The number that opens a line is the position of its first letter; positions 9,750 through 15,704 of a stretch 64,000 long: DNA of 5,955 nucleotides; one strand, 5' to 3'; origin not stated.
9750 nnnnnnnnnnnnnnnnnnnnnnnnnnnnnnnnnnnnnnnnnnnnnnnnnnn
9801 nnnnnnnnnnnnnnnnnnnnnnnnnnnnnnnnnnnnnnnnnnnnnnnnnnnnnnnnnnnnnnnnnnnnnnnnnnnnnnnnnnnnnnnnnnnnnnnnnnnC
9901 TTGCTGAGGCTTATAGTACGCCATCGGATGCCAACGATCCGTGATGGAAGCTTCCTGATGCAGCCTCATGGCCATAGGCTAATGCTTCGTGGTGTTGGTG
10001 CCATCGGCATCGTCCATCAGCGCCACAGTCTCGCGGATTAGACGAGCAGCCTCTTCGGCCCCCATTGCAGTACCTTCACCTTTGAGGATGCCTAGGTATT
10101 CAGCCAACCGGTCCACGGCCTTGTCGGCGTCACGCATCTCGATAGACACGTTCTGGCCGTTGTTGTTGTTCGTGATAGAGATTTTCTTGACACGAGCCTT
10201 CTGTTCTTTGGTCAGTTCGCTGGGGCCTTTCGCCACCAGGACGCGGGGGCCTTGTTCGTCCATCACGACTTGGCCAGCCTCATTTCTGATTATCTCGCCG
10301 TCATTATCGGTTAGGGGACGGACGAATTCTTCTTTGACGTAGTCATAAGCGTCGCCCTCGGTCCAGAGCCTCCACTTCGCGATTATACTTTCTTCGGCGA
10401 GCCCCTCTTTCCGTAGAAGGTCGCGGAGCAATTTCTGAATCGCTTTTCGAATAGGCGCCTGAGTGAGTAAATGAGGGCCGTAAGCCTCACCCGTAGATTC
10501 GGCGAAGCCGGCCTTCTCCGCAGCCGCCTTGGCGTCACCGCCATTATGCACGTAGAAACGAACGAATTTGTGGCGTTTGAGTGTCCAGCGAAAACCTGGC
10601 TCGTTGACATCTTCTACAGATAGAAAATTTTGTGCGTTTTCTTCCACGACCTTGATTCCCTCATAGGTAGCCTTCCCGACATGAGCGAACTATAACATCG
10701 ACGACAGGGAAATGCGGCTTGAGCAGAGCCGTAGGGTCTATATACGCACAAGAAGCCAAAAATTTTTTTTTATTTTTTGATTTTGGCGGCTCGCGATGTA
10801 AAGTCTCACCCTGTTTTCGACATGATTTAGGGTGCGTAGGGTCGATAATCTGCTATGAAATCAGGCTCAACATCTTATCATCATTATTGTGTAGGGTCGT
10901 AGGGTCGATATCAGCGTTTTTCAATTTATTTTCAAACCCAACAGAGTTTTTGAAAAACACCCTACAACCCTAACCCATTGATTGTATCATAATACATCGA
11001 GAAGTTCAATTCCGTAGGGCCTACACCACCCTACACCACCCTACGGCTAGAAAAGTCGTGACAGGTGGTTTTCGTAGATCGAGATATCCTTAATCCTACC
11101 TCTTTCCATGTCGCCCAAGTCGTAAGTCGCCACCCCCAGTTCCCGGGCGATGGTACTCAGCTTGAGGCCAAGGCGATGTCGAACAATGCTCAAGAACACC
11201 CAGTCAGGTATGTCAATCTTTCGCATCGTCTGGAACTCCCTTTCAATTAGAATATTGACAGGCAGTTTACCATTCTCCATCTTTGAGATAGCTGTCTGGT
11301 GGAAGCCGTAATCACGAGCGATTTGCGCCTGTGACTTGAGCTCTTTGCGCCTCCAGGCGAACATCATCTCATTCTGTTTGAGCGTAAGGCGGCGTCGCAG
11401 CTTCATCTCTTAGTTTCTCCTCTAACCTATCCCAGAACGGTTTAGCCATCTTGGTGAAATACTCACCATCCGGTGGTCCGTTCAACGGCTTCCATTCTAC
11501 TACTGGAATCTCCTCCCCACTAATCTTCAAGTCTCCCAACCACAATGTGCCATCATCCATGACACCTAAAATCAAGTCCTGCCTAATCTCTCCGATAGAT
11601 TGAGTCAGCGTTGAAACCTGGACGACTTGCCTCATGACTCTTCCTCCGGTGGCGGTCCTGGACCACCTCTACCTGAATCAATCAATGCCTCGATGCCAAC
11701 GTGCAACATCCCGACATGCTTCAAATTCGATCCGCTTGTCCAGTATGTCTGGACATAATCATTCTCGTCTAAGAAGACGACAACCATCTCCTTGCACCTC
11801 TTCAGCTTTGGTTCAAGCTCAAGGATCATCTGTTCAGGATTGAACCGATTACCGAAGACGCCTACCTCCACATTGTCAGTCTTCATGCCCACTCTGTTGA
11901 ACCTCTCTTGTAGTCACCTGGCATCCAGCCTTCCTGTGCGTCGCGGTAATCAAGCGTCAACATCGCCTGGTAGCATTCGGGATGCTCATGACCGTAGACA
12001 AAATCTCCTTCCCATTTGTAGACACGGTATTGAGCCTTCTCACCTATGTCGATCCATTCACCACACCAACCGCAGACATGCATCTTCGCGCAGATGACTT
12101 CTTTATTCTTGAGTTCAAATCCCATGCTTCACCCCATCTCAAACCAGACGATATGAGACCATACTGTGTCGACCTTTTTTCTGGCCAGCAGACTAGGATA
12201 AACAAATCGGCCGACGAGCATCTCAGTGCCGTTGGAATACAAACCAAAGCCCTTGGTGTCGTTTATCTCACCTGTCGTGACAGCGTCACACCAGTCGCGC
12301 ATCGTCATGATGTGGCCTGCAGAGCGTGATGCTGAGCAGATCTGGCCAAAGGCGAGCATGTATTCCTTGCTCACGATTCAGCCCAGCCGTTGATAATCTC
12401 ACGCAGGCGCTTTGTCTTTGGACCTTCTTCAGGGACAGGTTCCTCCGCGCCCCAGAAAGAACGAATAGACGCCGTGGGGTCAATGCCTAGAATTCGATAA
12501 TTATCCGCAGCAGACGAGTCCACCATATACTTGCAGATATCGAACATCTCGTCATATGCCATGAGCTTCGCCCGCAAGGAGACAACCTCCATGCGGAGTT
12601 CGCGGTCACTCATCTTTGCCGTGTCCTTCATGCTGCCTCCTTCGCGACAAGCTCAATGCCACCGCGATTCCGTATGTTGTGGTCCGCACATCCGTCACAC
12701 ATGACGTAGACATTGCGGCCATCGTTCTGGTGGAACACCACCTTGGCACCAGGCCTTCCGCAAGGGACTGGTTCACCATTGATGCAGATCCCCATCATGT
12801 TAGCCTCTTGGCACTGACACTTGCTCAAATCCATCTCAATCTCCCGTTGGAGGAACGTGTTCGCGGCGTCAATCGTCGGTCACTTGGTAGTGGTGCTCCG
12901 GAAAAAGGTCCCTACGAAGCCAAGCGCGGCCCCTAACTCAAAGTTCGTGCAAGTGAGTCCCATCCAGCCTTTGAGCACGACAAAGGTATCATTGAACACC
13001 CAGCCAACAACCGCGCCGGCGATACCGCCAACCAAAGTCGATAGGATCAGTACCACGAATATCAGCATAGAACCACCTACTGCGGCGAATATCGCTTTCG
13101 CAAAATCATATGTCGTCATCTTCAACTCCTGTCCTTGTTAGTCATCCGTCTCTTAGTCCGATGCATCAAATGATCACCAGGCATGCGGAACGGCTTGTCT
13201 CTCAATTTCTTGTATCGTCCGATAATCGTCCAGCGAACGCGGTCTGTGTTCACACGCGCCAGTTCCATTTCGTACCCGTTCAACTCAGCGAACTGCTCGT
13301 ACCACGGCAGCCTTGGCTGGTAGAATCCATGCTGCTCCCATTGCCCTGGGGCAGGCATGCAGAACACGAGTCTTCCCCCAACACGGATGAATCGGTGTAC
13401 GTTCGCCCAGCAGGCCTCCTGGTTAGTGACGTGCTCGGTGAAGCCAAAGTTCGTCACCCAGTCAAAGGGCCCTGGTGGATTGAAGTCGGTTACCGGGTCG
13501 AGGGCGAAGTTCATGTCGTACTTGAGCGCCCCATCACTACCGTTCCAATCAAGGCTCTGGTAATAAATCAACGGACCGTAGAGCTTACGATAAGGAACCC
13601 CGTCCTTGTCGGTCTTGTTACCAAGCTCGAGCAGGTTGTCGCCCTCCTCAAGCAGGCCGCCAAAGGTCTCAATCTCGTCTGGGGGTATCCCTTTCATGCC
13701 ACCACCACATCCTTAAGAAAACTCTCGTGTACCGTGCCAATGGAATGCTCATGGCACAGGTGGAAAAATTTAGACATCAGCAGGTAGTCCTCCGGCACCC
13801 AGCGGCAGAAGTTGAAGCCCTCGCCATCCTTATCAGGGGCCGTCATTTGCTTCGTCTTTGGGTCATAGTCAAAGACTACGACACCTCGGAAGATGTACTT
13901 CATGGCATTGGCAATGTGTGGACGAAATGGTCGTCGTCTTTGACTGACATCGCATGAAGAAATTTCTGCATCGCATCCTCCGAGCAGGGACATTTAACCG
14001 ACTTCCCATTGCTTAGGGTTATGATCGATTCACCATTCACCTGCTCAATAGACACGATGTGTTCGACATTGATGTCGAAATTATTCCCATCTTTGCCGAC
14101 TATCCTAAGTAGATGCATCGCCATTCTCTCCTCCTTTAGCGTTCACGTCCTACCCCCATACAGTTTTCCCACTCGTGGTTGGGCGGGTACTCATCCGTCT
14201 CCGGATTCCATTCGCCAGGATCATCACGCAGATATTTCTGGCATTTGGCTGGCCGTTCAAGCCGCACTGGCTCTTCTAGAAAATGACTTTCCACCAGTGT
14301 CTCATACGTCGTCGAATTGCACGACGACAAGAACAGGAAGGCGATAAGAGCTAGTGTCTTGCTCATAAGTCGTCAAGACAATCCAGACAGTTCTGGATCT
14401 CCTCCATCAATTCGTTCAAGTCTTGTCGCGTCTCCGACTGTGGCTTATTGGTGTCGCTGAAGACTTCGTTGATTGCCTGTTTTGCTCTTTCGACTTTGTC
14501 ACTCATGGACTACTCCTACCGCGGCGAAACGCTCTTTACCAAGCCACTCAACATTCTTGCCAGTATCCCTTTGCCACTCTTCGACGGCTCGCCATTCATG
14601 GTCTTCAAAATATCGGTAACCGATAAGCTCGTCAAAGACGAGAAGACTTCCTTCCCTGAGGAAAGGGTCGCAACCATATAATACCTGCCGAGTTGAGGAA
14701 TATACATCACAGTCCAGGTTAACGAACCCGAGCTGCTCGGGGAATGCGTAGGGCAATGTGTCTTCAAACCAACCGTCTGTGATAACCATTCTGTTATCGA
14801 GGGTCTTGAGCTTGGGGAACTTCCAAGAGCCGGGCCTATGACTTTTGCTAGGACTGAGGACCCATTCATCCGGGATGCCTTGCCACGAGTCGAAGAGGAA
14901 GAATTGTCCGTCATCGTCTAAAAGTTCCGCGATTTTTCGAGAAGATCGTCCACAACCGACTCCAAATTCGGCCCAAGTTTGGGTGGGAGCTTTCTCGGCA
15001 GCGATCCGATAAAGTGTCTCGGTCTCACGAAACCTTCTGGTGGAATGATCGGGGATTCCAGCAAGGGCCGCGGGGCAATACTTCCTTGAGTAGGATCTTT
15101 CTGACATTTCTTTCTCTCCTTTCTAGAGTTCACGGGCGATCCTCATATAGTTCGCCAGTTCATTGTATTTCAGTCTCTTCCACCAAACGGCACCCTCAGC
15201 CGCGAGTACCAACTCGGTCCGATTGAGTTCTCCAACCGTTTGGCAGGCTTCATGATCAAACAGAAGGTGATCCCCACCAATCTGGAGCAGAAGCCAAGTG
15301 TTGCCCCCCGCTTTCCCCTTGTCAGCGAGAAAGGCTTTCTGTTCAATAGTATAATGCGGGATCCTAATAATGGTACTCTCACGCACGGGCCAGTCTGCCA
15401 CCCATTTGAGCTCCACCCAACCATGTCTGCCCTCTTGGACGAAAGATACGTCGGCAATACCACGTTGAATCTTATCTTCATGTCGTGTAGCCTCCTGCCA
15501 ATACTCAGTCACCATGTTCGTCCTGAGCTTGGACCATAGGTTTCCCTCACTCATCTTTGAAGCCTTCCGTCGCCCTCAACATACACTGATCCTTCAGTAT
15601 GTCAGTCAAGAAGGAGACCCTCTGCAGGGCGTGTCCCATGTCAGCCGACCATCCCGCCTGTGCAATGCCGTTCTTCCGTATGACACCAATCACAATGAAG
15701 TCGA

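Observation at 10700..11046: Two dispersed copies of an AT-rich, GTAGGGT-iteron module upstream of the packaging/structural and replication modules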

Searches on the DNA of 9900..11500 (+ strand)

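Call 7: search_dna_similar(query=window:9900-11500:+, collection=phages, mode=distant, max_rows=30)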
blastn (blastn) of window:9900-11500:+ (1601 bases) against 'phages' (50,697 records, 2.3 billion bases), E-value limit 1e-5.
No match.

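Call 59: search_rna_families(source=window, start=10600, end=11100, threshold=evalue, max_evalue=1)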
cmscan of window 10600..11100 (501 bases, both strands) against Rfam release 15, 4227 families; matches with E-value up to 1: 0.
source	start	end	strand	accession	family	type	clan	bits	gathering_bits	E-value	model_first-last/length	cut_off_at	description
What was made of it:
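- There is no Rfam match (call 59).
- Tried and rejected: Rfam gave no hit (call 59).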

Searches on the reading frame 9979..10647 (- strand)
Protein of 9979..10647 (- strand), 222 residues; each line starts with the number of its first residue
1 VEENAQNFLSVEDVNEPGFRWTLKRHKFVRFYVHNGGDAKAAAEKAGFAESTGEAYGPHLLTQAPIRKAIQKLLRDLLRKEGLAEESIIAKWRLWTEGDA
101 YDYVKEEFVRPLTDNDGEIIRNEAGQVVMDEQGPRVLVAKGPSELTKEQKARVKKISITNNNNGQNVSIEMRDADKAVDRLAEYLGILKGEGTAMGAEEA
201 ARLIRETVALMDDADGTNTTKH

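Call 9: search_protein_families(library=pfam, proteins=[window:9979-10647:-], max_evalue=0.01)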
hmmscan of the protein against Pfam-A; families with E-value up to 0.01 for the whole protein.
window:9979-10647:- (222 aa): 1 family
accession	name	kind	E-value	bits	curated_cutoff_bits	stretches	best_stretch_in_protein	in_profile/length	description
PF03592.21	Terminase_2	-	5.6e-14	53.4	26.1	1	22-187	2-130/141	Terminase small subunit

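Call 10: search_protein_families(library=phrogs, proteins=[window:9979-10647:-], max_evalue=0.001)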
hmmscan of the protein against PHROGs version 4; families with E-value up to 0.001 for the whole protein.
window:9979-10647:- (222 aa): 3 families
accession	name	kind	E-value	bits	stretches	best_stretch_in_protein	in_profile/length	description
phrog_51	-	head and packaging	3.9e-10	40.9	1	16-189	84-215/261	terminase small subunit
phrog_2606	-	head and packaging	2.6e-06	28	1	28-203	96-262/310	terminase small subunit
phrog_17390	-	unknown function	3.1e-06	27.9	1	21-76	3-57/69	-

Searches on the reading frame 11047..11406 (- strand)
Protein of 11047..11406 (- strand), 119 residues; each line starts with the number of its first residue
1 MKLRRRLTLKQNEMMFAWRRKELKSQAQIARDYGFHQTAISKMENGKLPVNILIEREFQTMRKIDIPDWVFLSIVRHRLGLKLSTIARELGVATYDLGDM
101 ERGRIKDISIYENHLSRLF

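Call 9: search_protein_families(library=pfam, proteins=[window:11047-11406:-], max_evalue=0.01)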
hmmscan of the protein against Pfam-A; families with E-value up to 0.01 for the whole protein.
window:11047-11406:- (119 aa): 6 families
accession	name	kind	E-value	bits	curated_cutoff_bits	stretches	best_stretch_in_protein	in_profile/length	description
PF13560.12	HTH_31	-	5.1e-08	33.6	27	1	19-49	10-40/64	Helix-turn-helix domain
PF13744.12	HTH_37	-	1.6e-06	28.2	27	0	75-110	26-61/80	Helix-turn-helix domain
PF01381.28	HTH_3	-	2.2e-05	24.8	23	1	18-47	4-33/55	Helix-turn-helix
PF13413.12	HTH_25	-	0.0019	18.4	24.6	0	72-108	2-38/62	Helix-turn-helix domain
PF13936.12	HTH_38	-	0.0029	17.8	27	0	4-41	2-38/44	Helix-turn-helix domain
PF16509.11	KORA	-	0.0058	17.3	26.7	0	3-45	9-52/84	TrfB plasmid transcriptional repressor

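Call 10: search_protein_families(library=phrogs, proteins=[window:11047-11406:-], max_evalue=0.001)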
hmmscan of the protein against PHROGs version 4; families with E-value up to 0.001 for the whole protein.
window:11047-11406:- (119 aa): 8 families
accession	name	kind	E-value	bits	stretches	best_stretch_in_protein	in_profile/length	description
phrog_8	-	transcription regulation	3e-09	37.8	1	10-109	71-199/346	transcriptional regulator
phrog_2339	-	DNA, RNA and nucleotide metabolism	4.7e-06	27.5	1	17-48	32-63/98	HTH DNA binding protein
phrog_2104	-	unknown function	7.7e-06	27.1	0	59-104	31-76/103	-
phrog_1373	-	transcription regulation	3.3e-05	24.9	1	13-50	66-103/166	transcriptional regulator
phrog_6831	-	transcription regulation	0.00032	21.6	0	25-47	20-42/68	transcriptional regulator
phrog_2328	-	transcription regulation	0.00038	21.2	0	25-52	30-57/128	transcriptional repressor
phrog_7241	-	transcription regulation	0.00043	21.3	0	8-47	59-98/122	transcriptional regulator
phrog_6223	-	transcription regulation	0.00067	20.7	0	13-47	9-41/73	transcriptional repressor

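Call 66: find_encoding_contigs(protein=window:11047-11406:-, flank=3000, max_places=8)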
Protein window:11047-11406:- (119 aa): 5 contigs read that carry it; 3 places shown.
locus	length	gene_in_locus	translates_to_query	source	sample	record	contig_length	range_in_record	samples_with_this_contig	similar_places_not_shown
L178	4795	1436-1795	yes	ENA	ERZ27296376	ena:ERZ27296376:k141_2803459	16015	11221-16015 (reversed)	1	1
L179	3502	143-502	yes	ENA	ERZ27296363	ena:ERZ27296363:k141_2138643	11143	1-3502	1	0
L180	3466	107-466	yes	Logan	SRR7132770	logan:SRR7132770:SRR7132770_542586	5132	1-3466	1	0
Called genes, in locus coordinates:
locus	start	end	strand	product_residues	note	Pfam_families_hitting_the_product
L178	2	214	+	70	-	?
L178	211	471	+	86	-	-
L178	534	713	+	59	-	-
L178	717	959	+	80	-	-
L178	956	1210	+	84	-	-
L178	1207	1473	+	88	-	-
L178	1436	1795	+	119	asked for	PF01381:HTH_3 (faint), PF13560:HTH_31 (faint), PF13744:HTH_37 (faint)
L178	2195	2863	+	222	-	PF03592:Terminase_2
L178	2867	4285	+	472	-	PF03237:Terminase_6N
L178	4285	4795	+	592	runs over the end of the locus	PF13264:DUF4055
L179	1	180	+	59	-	?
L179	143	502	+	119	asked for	PF01381:HTH_3 (faint), PF13560:HTH_31 (faint), PF13744:HTH_37 (faint)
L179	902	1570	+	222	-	PF03592:Terminase_2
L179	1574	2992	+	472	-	PF03237:Terminase_6N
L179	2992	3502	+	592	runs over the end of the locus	PF13264:DUF4055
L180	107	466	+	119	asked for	PF01381:HTH_3 (faint), PF13560:HTH_31 (faint), PF13744:HTH_37 (faint)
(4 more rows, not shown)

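Call 80: find_homologous_proteins(query=window:11047-11406:-, max_evalue=0.001)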
Query window:11047-11406:- (119 aa): 1 proteins with E <= 0.001 among 9 candidates.
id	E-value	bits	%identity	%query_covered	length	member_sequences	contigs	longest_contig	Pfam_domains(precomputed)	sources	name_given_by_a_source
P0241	1.4e-71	255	100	100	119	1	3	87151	PF13744.13,PF01381.29,PF13560.13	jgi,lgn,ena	-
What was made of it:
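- Tried and rejected: The word-index homologue search for XRE found only itself (call 80).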

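Call 88: predict_structure(protein=window:11047-11406:-)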
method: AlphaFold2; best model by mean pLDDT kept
length: 119 residues; sequences in the alignment: 1
mean_pLDDT: 65.2   pTM: 0.49
mean pLDDT of the five models: 65.2, 61.7, 58.8, 57.7, 37.4
residues with pLDDT >= 90: 0; 70-90: 54; 50-70: 54; < 50: 11
segments of 3 or more residues with pLDDT < 50: 11-13
pLDDT, mean of each block of 10 residues (from residue 1): 49 50 58 71 85 82 73 77 77 55 53 52
secondary structure, 60 per line:
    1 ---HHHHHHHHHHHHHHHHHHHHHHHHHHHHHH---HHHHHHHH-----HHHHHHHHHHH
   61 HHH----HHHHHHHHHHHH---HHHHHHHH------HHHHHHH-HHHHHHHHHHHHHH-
elements in order: H4-33 H37-44 H50-63 H68-79 H83-90 H97-103 H105-118
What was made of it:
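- Tried and rejected: The AlphaFold model of the XRE protein, made without an alignment, was poor (pLDDT 65; call 88) and was not used.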

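Call 89: search_solved_structures(query=window:11047-11406:-, max_evalue=1, show_alignments=2)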
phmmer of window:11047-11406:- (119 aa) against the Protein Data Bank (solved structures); distinct sequences matched with E-value up to 1: 2.
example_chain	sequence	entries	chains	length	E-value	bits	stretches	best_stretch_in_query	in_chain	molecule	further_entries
1sq8_A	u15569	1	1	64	0.43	14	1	20-49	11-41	dh434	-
4ude_A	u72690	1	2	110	0.52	13.7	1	17-62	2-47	GINLFY PROTEIN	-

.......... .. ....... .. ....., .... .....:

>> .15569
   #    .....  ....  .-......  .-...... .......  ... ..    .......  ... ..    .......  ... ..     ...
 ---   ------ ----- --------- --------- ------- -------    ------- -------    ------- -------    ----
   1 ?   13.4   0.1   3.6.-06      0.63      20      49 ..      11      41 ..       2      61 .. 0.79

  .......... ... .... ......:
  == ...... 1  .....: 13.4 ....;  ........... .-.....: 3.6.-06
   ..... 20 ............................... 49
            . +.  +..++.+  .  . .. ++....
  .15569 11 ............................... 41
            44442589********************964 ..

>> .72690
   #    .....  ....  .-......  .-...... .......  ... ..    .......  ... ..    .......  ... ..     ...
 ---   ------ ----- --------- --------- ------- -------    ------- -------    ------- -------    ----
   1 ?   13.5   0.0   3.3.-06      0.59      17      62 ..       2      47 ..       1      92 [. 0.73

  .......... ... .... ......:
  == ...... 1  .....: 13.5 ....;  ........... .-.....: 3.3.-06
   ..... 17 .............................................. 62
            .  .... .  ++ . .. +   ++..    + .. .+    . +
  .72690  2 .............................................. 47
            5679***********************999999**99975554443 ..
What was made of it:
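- Tried and rejected: The PDB sequence search gave only a marginal 434-repressor-like HTH hit (call 89).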

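Call 90: search_protein_representatives(protein=window:11047-11406:-)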
Query: 119 residues. Proteins with E-value up to 0.001 (for the whole library): 17; up to 1e-10: 3; up to 1e-30: 1. The best 17 are listed.
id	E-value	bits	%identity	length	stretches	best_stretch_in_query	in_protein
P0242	2.4e-38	146.9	61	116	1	1-115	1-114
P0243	6.3e-23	97.2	49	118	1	5-111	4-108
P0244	4.7e-13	65.4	42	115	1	1-107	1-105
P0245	4.3e-10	55.9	39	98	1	15-105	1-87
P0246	1.8e-08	50.6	35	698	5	72-109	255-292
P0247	2.1e-08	50.5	34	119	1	7-105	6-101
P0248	3.9e-08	49.6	34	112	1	8-109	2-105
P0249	1.2e-06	44.8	41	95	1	25-104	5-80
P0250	1.7e-06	44.3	36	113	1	6-103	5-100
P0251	1.7e-06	44.3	32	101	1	25-116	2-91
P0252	7.5e-06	42.2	28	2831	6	6-41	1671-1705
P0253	4.3e-05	39.8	34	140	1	5-104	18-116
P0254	1.3e-04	38.2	30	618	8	27-77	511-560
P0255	2.4e-04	37.4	29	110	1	8-106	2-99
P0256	3.7e-04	36.8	36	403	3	47-107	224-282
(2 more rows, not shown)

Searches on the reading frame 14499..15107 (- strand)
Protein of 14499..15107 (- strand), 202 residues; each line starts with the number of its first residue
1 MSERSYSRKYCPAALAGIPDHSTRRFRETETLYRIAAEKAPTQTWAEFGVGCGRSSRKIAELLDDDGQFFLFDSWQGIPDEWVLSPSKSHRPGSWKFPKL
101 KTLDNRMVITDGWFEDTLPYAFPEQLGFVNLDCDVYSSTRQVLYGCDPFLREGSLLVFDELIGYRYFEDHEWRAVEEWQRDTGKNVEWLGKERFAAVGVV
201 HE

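Call 57: search_protein_families(library=phrogs, proteins=[window:14499-15107:-], max_evalue=0.001)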
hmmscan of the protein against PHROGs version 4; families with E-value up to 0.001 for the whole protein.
window:14499-15107:- (202 aa): 2 families
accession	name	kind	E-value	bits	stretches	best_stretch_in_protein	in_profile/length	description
phrog_6608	-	other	4.1e-28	99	1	30-191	18-173/184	methyltransferase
phrog_8858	-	moron, auxiliary metabolic gene and host takeover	3.2e-22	79.9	1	29-190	231-384/395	glycosyltransferase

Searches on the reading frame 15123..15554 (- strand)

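Call 57: search_protein_families(library=phrogs, proteins=[window:15123-15554:-], max_evalue=0.001)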
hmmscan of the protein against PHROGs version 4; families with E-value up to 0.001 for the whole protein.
window:15123-15554:- (143 aa): 1 family
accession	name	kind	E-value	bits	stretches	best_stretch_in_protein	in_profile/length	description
phrog_2165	-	DNA, RNA and nucleotide metabolism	4.9e-28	98.7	1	1-122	2-123/141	DNA helicase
